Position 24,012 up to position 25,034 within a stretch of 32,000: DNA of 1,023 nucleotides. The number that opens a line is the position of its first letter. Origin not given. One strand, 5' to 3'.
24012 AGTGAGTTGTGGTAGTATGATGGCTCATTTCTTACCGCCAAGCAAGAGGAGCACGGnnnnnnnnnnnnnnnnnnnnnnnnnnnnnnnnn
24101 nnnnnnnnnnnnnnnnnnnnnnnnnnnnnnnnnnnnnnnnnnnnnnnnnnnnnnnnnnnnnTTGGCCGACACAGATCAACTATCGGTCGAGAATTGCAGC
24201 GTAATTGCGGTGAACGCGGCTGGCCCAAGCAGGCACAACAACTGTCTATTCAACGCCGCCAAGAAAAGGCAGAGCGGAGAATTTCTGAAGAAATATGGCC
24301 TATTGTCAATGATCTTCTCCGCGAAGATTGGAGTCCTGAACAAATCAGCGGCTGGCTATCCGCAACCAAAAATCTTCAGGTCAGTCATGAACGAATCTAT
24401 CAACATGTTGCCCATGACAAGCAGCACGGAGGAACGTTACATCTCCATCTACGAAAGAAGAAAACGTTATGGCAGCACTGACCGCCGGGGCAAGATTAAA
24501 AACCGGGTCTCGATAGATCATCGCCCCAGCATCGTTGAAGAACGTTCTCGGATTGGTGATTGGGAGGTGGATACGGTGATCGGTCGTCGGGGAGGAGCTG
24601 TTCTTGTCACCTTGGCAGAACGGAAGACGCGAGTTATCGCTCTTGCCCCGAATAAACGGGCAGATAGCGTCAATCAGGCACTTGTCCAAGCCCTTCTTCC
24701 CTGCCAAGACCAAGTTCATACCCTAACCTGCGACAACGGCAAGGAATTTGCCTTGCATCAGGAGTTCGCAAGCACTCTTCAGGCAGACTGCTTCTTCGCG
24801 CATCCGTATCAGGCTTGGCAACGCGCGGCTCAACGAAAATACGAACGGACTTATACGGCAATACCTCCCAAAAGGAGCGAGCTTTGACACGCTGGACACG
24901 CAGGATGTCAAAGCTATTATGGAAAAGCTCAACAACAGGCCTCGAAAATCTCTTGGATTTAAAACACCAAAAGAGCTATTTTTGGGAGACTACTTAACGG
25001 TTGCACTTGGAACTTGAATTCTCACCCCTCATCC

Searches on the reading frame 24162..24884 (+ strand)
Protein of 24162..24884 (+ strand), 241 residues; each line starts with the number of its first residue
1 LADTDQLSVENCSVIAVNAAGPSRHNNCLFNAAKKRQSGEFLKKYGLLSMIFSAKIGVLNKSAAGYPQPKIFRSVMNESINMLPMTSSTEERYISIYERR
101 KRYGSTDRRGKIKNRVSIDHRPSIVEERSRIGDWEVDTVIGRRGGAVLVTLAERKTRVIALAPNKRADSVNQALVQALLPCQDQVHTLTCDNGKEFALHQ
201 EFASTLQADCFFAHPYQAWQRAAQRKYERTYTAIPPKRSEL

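Call 7: search_protein_families(library=pfam, proteins=[window:24162-24884:+], max_evalue=0.01)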
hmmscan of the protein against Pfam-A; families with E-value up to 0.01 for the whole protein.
window:24162-24884:+ (241 aa): 1 family
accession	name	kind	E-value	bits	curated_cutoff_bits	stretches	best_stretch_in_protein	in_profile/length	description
PF00665.32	rve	-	2.1e-05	25.2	32.6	1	133-217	7-101/102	Integrase core domain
